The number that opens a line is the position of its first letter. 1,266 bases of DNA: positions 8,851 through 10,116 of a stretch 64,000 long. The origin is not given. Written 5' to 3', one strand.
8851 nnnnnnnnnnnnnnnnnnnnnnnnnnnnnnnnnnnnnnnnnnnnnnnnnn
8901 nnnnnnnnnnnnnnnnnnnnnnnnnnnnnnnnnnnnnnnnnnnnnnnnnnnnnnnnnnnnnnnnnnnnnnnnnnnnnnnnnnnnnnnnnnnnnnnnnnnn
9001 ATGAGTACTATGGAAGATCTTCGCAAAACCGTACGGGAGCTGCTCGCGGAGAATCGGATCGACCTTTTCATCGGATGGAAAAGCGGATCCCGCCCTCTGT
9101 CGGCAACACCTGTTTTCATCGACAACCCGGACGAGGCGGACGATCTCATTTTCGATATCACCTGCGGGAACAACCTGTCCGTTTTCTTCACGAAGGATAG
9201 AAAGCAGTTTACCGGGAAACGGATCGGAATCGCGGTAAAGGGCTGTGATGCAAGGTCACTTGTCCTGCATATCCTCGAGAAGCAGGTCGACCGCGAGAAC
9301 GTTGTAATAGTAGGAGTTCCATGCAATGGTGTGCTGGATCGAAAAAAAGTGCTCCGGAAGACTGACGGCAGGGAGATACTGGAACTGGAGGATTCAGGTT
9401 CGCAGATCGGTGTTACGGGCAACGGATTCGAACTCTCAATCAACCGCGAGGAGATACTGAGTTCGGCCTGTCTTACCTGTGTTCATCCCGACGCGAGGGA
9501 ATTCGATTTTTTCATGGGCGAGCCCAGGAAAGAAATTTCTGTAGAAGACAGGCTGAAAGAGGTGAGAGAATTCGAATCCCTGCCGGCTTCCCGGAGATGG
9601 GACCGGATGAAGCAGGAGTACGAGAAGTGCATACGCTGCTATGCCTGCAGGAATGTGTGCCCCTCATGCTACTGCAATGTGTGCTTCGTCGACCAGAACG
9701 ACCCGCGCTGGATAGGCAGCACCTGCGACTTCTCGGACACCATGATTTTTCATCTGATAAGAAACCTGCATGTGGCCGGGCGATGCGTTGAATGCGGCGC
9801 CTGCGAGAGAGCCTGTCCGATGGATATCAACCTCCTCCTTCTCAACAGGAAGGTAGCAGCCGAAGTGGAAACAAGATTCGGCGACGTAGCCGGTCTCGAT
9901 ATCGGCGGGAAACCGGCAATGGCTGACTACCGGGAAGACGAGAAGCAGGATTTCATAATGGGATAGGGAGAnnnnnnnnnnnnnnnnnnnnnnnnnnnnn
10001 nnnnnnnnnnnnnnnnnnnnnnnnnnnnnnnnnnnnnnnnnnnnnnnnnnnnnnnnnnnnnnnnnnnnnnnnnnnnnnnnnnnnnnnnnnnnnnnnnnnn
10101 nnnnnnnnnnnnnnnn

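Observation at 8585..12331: Flx-like module in inverted order and without HdrB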

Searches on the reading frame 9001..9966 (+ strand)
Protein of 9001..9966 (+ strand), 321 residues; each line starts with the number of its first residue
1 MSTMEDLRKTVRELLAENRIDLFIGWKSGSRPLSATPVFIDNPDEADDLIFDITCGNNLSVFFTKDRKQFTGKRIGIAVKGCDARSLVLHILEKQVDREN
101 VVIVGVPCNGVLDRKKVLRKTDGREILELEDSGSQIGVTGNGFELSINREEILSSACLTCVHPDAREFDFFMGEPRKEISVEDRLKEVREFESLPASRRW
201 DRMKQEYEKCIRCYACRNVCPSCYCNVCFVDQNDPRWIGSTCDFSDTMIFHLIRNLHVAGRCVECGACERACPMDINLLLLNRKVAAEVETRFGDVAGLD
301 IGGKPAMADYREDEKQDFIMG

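Call 3: search_protein_families(library=pfam, proteins=[window:9001-9966:+], max_evalue=0.01)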
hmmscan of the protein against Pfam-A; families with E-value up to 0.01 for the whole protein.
window:9001-9966:+ (321 aa): 12 families
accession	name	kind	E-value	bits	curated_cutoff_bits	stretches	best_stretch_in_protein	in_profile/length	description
PF12797.12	Fer4_2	-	4.2e-08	33.1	24.5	2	203-222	3-22/22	4Fe-4S binding domain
PF13237.11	Fer4_10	-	8.7e-08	32.4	25.5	1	259-283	6-22/53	4Fe-4S dicluster domain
PF00037.32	Fer4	-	5.6e-06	26.4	21.1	2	207-221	5-19/24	4Fe-4S binding domain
PF13187.11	Fer4_9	-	4.5e-05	23.8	27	1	209-275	1-50/52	4Fe-4S dicluster domain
PF13484.11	Fer4_16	-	9.8e-05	23.5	30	0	261-275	1-15/66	4Fe-4S double cluster binding domain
PF13183.11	Fer4_8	-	0.00041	21.3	27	1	207-276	2-68/68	4Fe-4S dicluster domain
PF12838.12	Fer4_7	-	0.00045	21.1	27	0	209-276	1-52/52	4Fe-4S dicluster domain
PF13534.11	Fer4_17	-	0.00063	20.7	22.2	1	209-277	1-61/61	4Fe-4S dicluster domain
PF12798.12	Fer4_3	-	0.0012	19.9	27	1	262-276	1-15/15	4Fe-4S binding domain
PF13746.11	Fer4_18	-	0.0019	18.9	27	0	200-222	51-73/114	4Fe-4S dicluster domain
PF12800.12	Fer4_4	-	0.007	17.1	24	1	260-275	2-17/17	4Fe-4S binding domain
PF12837.12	Fer4_6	-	0.0098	16.3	25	1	259-275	6-22/24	4Fe-4S binding domain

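Call 9: search_protein_families(library=ncbifam, proteins=[window:9001-9966:+], max_evalue=0.001)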
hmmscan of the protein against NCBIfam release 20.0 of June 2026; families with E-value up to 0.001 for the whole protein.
window:9001-9966:+ (321 aa): 7 families
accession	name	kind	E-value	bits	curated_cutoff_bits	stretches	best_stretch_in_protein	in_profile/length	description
NF045670.1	quin_L_LdhH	equivalog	1.4e-06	26.8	800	1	203-292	299-386/706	L-lactate dehydrogenase (quinone) large subunit LdhH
NF003454.1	PRK05035.1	equivalog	2e-05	23.3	345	1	204-291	363-437/556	electron transport complex subunit RsxC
TIGR00273.1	TIGR00273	equivalog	9.6e-05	21.4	444.8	1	207-286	292-369/432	LutB/LldF family L-lactate oxidation iron-sulfur protein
NF058577.1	FdxA_fam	equivalog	0.00017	21.7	65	0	260-275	36-51/52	4Fe-4S ferredoxin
NF041837.1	rnfC_Methano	equivalog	0.00025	20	650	0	204-295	354-432/438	Rnf electron transport complex subunit RnfC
TIGR02910.1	sulfite_red_A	equivalog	0.00031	20.1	323.15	0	171-227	191-239/334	anaerobic sulfite reductase subunit AsrA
NF008369.0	PRK11168.1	equivalog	0.00059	18.8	278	0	202-290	5-88/401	anaerobic glycerol-3-phosphate dehydrogenase subunit C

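Call 17: search_solved_structures(query=window:9001-9966:+, max_evalue=0.1)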
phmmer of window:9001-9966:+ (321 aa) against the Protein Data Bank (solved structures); distinct sequences matched with E-value up to 0.1: 9.
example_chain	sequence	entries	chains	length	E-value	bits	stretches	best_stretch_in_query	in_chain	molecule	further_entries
7bkb_E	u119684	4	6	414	1.2e-29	106.8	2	189-302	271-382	Formate dehydrogenase, beta subunit (F420)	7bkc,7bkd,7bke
9t1s_M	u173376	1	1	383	1.1e-23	87.3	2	192-307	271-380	formate dehydrogenase (coenzyme F420)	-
8rvu_E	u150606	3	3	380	8.5e-21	77.7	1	185-300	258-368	Formate dehydrogenase, beta subunit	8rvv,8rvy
2fug_9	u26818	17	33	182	0.00075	22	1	205-279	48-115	NADH-quinone oxidoreductase chain 9 | NADH-QUINONE OXIDOREDUCTASE SUBUNIT 9 | NADH-quinone oxidoreductase subunit I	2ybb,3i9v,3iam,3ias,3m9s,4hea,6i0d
9sfi_U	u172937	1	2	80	0.0078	18.7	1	212-280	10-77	4Fe-4S binding protein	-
9rkm_A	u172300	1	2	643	0.016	17.7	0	250-276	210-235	[FeFe]-hydrogenase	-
30jk_A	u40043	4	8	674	0.019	17.5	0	250-276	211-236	[FeFe]-hydrogenase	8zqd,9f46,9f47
8qby_I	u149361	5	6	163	0.023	17.2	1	204-289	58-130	NADH-quinone oxidoreductase subunit I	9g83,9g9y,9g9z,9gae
1fca_A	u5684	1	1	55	0.086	15.3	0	259-276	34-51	FERREDOXIN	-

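Call 28: find_homologous_proteins(query=window:9001-9966:+, max_evalue=0.00001)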
Query window:9001-9966:+ (321 aa): 2038 proteins with E <= 0.00001 among 3668 candidates; the best 120 are listed.
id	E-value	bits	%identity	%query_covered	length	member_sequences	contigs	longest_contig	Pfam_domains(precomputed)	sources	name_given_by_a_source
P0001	1.2e-209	713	96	100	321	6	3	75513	PF12797.13,PF00037.33,PF13484.12,PF13237.12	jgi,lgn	jgi:ferredoxin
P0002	2.1e-170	584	78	100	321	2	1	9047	PF12797.13,PF13237.12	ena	-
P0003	5.3e-170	583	77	100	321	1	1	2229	PF12797.13,PF13237.12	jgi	jgi:ferredoxin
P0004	2.7e-168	577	73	100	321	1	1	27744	PF12797.13,PF00037.33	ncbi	-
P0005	4.3e-168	577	74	100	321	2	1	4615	PF12797.13,PF00037.33,PF13187.12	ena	-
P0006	1.9e-166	571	73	100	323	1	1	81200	PF12797.13,PF00037.33,PF13237.12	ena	-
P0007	4.3e-166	570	74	98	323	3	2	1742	PF12797.13,PF00037.33,PF13237.12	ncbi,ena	-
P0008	5.7e-165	566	73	100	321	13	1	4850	PF12797.13,PF00037.33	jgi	jgi:ferredoxin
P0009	3.5e-164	564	71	100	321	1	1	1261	PF12797.13,PF13237.12,PF13183.12,PF13187.12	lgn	-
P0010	6.2e-164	563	74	100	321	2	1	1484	PF12797.13,PF00037.33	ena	-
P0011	8.8e-164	562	70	100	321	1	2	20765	PF12797.13,PF13237.12,PF13183.12,PF13187.12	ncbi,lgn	-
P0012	1.1e-163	562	72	100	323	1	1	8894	PF12797.13,PF00037.33,PF13237.12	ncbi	-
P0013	1.6e-163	562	72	100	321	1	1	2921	PF12797.13,PF00037.33,PF13183.12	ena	-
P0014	1.9e-163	561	69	100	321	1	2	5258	PF12797.13,PF00037.33,PF13484.12,PF12838.13,PF13237.12,PF13183.12,PF13187.12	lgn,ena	-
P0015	3.1e-163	561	70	100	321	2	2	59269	PF12797.13,PF13237.12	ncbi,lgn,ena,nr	ncbi:MAG: 4Fe-4S dicluster domain-containing protein [Candidatus Sabulitectum sp.]|nr:4Fe-4S diclust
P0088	6.5e-124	431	56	99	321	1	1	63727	PF12797.13,PF00037.33,PF13237.12,PF13183.12,PF13187.12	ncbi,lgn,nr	ncbi:MAG: 4Fe-4S dicluster domain-containing protein [Candidatus Marinimicrobia bacterium]|nr:4Fe-4S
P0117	3.9e-119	416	54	99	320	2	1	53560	PF12797.13,PF00037.33,PF13746.12,PF13237.12,PF13183.12,PF13187.12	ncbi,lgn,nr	ncbi:MAG: 4Fe-4S binding protein [Candidatus Cloacimonadales bacterium]|nr:4Fe-4S binding protein [C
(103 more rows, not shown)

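Call 29: find_encoding_contigs(protein=P0001, flank=10000, max_places=3)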
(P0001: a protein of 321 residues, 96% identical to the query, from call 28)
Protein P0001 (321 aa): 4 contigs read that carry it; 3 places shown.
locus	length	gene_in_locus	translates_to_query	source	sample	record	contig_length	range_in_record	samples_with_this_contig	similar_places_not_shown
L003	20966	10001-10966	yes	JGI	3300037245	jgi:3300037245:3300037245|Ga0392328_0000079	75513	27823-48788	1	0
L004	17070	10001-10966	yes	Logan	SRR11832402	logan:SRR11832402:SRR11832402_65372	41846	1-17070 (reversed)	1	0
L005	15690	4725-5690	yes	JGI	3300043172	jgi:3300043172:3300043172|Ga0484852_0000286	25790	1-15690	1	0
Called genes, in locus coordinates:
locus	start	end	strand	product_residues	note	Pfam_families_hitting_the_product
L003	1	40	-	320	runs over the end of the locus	PF01209:Ubie_methyltran, PF13489:Methyltransf_23 (weak), PF08241:Methyltransf_11, PF08242:Methyltransf_12, PF13649:Methyltransf_25, PF13847:Methyltransf_31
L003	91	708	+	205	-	PF02662:FlpD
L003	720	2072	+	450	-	PF07992:Pyr_redox_2 (faint)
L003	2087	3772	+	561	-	PF00890:FAD_binding_2 (weak), PF01266:DAO (weak), PF07992:Pyr_redox_2, PF12831:FAD_oxidored, PF13450:NAD_binding_8, PF13237:Fer4_10 (weak), PF14697:Fer4_21 (weak), PF12838:Fer4_7, +5 more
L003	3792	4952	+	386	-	PF13237:Fer4_10 (faint), PF13484:Fer4_16 (faint), PF12838:Fer4_7 (faint), PF13183:Fer4_8, PF13187:Fer4_9 (weak)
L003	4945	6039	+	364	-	PF04432:FrhB_FdhB_C (faint), PF13237:Fer4_10 (faint), PF00037:Fer4 (faint), PF13183:Fer4_8 (weak)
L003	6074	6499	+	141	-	PF02662:FlpD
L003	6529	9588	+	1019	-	PF07992:Pyr_redox_2 (weak), PF12831:FAD_oxidored, PF07992:Pyr_redox_2 (weak), PF00890:FAD_binding_2 (weak), PF07992:Pyr_redox_2, PF12831:FAD_oxidored, PF13450:NAD_binding_8 (weak), PF12838:Fer4_7 (weak), +13 more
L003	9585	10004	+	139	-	PF02662:FlpD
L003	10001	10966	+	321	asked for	PF13237:Fer4_10 (faint), PF00037:Fer4 (faint), PF12797:Fer4_2 (faint), PF13484:Fer4_16 (faint)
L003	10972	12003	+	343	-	PF13187:Fer4_9 (faint), PF14697:Fer4_21 (faint), PF17179:Fer4_22, PF00037:Fer4 (weak)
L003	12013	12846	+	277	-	PF00970:FAD_binding_6 (weak), PF00175:NAD_binding_1, PF10418:DHODB_Fe-S_bind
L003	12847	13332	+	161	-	PF13183:Fer4_8, PF13237:Fer4_10 (weak), PF13187:Fer4_9, PF13534:Fer4_17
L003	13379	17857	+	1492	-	PF14691:Fer4_20, PF01266:DAO, PF07992:Pyr_redox_2, PF13450:NAD_binding_8, PF13738:Pyr_redox_3, PF00890:FAD_binding_2, PF12831:FAD_oxidored, PF13450:NAD_binding_8, +24 more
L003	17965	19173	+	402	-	PF07613:DUF1576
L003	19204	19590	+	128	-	-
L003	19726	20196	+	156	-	-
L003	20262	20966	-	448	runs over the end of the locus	PF00072:Response_reg, PF00158:Sigma54_activat, PF14532:Sigma54_activ_2, PF25601:AAA_lid_14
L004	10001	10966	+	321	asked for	PF13237:Fer4_10 (faint), PF00037:Fer4 (faint), PF12797:Fer4_2 (faint), PF13484:Fer4_16 (faint)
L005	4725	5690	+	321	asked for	PF13237:Fer4_10 (faint), PF00037:Fer4 (faint), PF12797:Fer4_2 (faint), PF13484:Fer4_16 (faint)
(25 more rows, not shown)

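Call 30: find_encoding_contigs(protein=P0015, flank=10000, max_places=2)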
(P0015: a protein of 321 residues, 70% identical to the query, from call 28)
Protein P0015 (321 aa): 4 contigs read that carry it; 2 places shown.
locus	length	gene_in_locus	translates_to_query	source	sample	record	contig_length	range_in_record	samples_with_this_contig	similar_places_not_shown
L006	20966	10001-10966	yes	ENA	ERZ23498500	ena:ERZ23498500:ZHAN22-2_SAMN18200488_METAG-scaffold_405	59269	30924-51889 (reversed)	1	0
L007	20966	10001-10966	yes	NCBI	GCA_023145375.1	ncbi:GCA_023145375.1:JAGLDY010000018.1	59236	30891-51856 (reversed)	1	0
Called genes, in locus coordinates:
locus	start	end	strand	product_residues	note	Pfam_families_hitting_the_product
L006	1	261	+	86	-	PF12840:HTH_20, PF01022:HTH_5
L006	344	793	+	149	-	PF02662:FlpD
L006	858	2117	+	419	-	PF07992:Pyr_redox_2 (faint), PF12838:Fer4_7 (weak)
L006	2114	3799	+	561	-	PF00890:FAD_binding_2 (weak), PF01266:DAO (weak), PF07992:Pyr_redox_2, PF12831:FAD_oxidored, PF13450:NAD_binding_8 (weak), PF13237:Fer4_10 (weak), PF12838:Fer4_7, PF13187:Fer4_9, +4 more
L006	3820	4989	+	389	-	PF13484:Fer4_16 (faint), PF12797:Fer4_2 (faint), PF13183:Fer4_8 (weak), PF13187:Fer4_9 (weak)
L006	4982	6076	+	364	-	PF04432:FrhB_FdhB_C (faint), PF14697:Fer4_21 (faint), PF12797:Fer4_2 (faint), PF12838:Fer4_7 (weak), PF13183:Fer4_8 (weak), PF13187:Fer4_9 (weak)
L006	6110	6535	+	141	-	PF02662:FlpD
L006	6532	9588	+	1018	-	PF12831:FAD_oxidored (weak), PF07992:Pyr_redox_2 (weak), PF00890:FAD_binding_2, PF07992:Pyr_redox_2, PF12831:FAD_oxidored, PF13450:NAD_binding_8 (weak), PF12838:Fer4_7 (weak), PF13237:Fer4_10 (weak), +11 more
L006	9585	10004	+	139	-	PF02662:FlpD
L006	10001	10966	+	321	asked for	PF13237:Fer4_10 (faint), PF12797:Fer4_2 (faint)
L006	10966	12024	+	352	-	PF12797:Fer4_2 (faint), PF13746:Fer4_18 (faint), PF00037:Fer4 (faint), PF12838:Fer4_7 (faint), PF13183:Fer4_8 (weak), PF13187:Fer4_9 (faint), PF13237:Fer4_10 (faint), PF17179:Fer4_22, +1 more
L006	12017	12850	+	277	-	PF00970:FAD_binding_6 (weak), PF00175:NAD_binding_1, PF10418:DHODB_Fe-S_bind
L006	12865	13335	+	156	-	PF13183:Fer4_8, PF13237:Fer4_10 (weak), PF13187:Fer4_9, PF13534:Fer4_17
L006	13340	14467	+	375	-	PF00037:Fer4 (faint), PF12838:Fer4_7 (weak), PF13187:Fer4_9 (weak), PF13237:Fer4_10 (weak), PF13484:Fer4_16 (faint), PF14697:Fer4_21, PF04422:FrhB_FdhB_N, PF04432:FrhB_FdhB_C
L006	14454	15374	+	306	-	PF00070:Pyr_redox (faint), PF00890:FAD_binding_2 (weak), PF01266:DAO (faint), PF07992:Pyr_redox_2 (weak), PF12831:FAD_oxidored, PF00037:Fer4 (weak), PF12797:Fer4_2 (weak), PF01257:2Fe-2S_thioredx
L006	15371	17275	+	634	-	PF01512:Complex1_51K, PF10531:SLBB (faint), PF10589:NADH_4Fe-4S, PF12838:Fer4_7 (weak), PF13187:Fer4_9 (weak), PF13237:Fer4_10 (weak), PF14697:Fer4_21 (weak), PF00037:Fer4 (weak), +2 more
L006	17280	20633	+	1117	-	PF13510:Fer2_4, PF12838:Fer4_7 (weak), PF14697:Fer4_21 (weak), PF07992:Pyr_redox_2 (weak), PF00890:FAD_binding_2 (weak), PF12831:FAD_oxidored, PF13450:NAD_binding_8 (weak), PF12838:Fer4_7, +9 more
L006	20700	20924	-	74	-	PF01206:TusA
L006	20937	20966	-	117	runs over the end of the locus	PF02635:DsrE (weak), PF13686:DrsE_2 (faint)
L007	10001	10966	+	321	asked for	PF13237:Fer4_10 (faint), PF12797:Fer4_2 (faint)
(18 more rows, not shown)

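Call 32: find_encoding_contigs(protein=P0088, flank=10000, max_places=1)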
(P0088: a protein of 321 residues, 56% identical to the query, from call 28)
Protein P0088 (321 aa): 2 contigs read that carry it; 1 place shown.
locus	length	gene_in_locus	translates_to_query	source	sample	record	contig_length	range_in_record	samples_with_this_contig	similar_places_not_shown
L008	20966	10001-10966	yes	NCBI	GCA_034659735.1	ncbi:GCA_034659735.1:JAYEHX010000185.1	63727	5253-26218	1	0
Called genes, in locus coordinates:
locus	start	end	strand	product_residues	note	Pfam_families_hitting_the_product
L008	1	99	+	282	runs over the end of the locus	PF00581:Rhodanese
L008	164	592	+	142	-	PF02662:FlpD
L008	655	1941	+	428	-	PF07992:Pyr_redox_2 (faint)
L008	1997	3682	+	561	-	PF13738:Pyr_redox_3 (weak), PF00890:FAD_binding_2 (weak), PF01266:DAO (weak), PF07992:Pyr_redox_2, PF12831:FAD_oxidored, PF13450:NAD_binding_8 (weak), PF13237:Fer4_10 (weak), PF12838:Fer4_7 (weak), +5 more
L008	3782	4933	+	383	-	PF13484:Fer4_16 (faint), PF00037:Fer4 (faint), PF12797:Fer4_2 (faint), PF12838:Fer4_7 (faint), PF13534:Fer4_17 (faint), PF13237:Fer4_10 (faint), PF13183:Fer4_8 (weak), PF13187:Fer4_9 (weak)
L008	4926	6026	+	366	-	PF04432:FrhB_FdhB_C (faint), PF00037:Fer4 (faint), PF12797:Fer4_2 (faint), PF13183:Fer4_8, PF13187:Fer4_9 (weak)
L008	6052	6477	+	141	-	PF02662:FlpD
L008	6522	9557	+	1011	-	PF07992:Pyr_redox_2 (weak), PF12831:FAD_oxidored (weak), PF13450:NAD_binding_8 (weak), PF07992:Pyr_redox_2, PF00890:FAD_binding_2 (weak), PF07992:Pyr_redox_2, PF12831:FAD_oxidored (weak), PF13450:NAD_binding_8 (weak), +14 more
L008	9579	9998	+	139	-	PF02662:FlpD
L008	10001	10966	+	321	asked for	PF13187:Fer4_9 (faint), PF13237:Fer4_10 (faint), PF12797:Fer4_2 (faint), PF00037:Fer4 (faint), PF13183:Fer4_8 (weak)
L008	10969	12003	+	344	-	PF13746:Fer4_18 (faint), PF13187:Fer4_9 (faint), PF13534:Fer4_17 (faint), PF25160:LdpA_Fe-S-bd (faint), PF00037:Fer4 (faint), PF12838:Fer4_7 (weak), PF13183:Fer4_8 (weak), PF17179:Fer4_22, +3 more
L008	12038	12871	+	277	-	PF00175:NAD_binding_1, PF10418:DHODB_Fe-S_bind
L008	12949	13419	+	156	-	PF13183:Fer4_8, PF13237:Fer4_10 (weak), PF13187:Fer4_9, PF13534:Fer4_17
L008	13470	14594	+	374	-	PF12797:Fer4_2 (faint), PF12838:Fer4_7 (weak), PF13237:Fer4_10 (weak), PF14697:Fer4_21, PF04422:FrhB_FdhB_N, PF04432:FrhB_FdhB_C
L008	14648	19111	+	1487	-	PF14691:Fer4_20, PF07992:Pyr_redox_2, PF13450:NAD_binding_8, PF13738:Pyr_redox_3, PF00070:Pyr_redox, PF00890:FAD_binding_2, PF07992:Pyr_redox_2, PF12831:FAD_oxidored, +23 more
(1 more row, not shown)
